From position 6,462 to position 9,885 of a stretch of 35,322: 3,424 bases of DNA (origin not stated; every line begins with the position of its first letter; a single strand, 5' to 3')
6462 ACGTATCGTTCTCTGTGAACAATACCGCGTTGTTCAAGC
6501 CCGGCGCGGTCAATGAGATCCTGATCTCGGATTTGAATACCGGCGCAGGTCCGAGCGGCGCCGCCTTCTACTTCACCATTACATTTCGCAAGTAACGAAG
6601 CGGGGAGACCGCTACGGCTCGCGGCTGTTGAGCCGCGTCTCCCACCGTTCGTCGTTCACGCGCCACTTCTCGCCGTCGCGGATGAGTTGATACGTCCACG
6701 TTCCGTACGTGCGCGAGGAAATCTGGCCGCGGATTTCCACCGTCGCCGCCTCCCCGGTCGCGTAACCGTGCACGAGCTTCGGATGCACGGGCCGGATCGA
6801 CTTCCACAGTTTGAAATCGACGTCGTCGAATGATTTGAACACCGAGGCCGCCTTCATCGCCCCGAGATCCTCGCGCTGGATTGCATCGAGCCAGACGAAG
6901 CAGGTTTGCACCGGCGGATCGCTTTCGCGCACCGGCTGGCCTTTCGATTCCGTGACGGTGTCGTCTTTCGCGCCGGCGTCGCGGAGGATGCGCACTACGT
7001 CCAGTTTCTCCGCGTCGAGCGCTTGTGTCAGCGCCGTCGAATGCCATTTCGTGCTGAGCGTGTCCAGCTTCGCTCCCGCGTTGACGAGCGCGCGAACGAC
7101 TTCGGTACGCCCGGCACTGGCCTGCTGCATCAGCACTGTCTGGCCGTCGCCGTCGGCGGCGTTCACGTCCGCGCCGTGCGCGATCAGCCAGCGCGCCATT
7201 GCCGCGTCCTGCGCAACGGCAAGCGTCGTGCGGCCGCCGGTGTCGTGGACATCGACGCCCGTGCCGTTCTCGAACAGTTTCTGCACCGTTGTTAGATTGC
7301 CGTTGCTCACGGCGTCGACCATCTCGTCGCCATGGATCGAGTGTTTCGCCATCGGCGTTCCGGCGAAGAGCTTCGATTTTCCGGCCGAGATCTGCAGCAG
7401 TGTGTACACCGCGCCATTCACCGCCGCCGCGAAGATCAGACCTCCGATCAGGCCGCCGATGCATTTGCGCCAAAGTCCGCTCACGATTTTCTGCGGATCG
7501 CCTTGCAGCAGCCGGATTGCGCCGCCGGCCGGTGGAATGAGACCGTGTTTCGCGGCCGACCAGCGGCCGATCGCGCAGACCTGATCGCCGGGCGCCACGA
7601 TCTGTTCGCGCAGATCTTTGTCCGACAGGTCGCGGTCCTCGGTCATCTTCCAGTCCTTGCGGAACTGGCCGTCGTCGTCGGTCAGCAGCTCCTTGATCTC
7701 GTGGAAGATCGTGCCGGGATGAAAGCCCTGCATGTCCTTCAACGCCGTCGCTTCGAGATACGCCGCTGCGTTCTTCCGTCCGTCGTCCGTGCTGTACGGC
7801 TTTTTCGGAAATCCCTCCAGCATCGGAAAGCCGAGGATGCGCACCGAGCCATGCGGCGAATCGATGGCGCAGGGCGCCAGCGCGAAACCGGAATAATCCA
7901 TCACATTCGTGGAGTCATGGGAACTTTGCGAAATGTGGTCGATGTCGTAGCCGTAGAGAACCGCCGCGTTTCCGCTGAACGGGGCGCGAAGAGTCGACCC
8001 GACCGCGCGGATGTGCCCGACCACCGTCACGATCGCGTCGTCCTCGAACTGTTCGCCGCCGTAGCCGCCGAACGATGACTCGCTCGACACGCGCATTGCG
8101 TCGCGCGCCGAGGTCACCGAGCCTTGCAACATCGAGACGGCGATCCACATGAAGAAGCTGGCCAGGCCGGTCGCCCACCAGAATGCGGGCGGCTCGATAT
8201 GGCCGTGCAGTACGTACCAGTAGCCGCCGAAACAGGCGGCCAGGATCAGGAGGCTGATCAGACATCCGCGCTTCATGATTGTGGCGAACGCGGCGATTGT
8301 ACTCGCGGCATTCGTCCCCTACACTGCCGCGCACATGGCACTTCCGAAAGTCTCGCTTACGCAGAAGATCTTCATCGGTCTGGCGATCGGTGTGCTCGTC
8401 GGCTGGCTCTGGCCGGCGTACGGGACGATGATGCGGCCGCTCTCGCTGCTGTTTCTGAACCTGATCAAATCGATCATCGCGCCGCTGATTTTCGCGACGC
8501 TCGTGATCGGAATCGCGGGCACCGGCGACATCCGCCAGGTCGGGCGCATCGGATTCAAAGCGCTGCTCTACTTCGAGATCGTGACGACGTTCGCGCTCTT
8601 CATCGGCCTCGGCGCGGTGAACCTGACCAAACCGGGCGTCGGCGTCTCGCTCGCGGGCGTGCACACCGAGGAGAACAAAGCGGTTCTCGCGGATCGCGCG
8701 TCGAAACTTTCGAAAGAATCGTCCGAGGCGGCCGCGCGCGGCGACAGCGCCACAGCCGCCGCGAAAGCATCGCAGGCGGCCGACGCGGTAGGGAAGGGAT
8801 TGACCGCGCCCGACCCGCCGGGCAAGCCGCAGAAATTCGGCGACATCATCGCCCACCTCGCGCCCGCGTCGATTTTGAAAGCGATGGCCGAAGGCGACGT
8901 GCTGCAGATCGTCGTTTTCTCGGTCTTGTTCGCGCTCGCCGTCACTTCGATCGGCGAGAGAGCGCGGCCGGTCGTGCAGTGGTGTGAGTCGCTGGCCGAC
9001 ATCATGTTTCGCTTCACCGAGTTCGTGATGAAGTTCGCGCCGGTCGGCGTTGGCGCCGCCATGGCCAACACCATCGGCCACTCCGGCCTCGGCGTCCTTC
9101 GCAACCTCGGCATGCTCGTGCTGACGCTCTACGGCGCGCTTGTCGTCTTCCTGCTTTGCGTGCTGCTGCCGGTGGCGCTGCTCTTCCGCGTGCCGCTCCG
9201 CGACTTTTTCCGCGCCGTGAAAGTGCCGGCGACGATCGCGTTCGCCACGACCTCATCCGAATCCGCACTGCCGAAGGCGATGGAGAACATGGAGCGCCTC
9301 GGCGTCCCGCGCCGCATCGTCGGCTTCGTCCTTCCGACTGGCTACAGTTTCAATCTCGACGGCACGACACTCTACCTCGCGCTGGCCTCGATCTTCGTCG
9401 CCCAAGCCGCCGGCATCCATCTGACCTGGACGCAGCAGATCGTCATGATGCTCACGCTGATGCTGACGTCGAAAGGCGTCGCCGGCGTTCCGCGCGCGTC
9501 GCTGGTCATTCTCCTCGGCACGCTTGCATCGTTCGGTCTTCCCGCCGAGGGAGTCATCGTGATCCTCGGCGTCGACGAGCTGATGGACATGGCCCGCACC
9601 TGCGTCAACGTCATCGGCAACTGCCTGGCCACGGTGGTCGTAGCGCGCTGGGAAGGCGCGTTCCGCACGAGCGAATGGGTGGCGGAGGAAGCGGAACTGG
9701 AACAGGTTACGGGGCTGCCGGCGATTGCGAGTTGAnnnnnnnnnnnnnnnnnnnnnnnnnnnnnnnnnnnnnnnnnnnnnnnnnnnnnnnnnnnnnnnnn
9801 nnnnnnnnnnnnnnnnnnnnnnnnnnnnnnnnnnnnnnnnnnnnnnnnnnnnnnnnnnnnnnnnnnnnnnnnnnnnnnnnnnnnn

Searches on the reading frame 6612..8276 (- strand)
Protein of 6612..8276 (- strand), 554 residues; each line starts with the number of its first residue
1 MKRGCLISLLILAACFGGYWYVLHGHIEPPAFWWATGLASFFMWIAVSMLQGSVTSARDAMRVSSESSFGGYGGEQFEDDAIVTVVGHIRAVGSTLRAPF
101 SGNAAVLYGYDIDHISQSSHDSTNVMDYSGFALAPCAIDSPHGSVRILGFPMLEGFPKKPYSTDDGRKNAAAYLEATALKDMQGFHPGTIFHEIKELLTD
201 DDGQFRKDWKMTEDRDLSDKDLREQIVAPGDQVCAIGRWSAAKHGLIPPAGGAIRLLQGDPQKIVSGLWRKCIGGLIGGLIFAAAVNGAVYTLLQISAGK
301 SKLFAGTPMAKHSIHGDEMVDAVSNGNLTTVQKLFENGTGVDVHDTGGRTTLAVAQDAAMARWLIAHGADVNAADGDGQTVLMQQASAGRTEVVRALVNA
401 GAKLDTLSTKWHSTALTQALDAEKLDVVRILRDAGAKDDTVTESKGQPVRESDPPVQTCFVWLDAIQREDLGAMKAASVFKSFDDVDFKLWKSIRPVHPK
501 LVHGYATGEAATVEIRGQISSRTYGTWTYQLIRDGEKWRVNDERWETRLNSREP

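Call 93: search_protein_families(library=pfam, proteins=[window:6612-8276:-], max_evalue=0.001)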
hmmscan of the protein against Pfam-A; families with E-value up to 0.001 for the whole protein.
window:6612-8276:- (554 aa): 5 families
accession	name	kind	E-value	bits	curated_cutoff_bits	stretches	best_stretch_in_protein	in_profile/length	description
PF12796.13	Ank_2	-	2.2e-25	89.5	27.3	3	321-405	3-87/90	Ankyrin repeats (3 copies)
PF13637.12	Ank_4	-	3.6e-11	43.4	22.7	0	359-382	11-34/50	Ankyrin repeats (many copies)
PF00023.36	Ank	-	6.8e-10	39.1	21.1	0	377-405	1-29/33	Ankyrin repeat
PF13857.12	Ank_5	-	5.2e-08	33.5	27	1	364-402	1-40/56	Ankyrin repeats (many copies)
PF13606.12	Ank_3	-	2.3e-06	27.9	22.3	0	377-405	1-29/30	Ankyrin repeat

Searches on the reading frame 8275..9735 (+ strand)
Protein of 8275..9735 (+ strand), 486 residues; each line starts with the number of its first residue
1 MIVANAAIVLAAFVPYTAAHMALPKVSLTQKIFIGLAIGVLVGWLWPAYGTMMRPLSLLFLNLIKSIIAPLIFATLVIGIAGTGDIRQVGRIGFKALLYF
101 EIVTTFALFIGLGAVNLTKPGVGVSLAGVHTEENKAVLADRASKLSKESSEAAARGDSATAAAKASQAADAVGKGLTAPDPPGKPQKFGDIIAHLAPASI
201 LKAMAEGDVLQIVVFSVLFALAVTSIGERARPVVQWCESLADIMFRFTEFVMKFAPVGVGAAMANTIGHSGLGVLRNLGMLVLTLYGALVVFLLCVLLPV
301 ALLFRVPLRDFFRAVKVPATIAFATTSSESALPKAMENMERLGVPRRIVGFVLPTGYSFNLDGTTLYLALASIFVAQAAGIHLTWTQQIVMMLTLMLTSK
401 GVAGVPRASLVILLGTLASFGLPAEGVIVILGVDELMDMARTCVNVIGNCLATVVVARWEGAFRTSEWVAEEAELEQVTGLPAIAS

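Call 93: search_protein_families(library=pfam, proteins=[window:8275-9735:+], max_evalue=0.001)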
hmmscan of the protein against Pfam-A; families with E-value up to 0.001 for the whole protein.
window:8275-9735:+ (486 aa): 1 family
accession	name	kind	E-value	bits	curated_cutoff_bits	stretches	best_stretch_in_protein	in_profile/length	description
PF00375.23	SDF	-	2.3e-114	382.9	27.9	1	28-459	1-387/387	Sodium:dicarboxylate symporter family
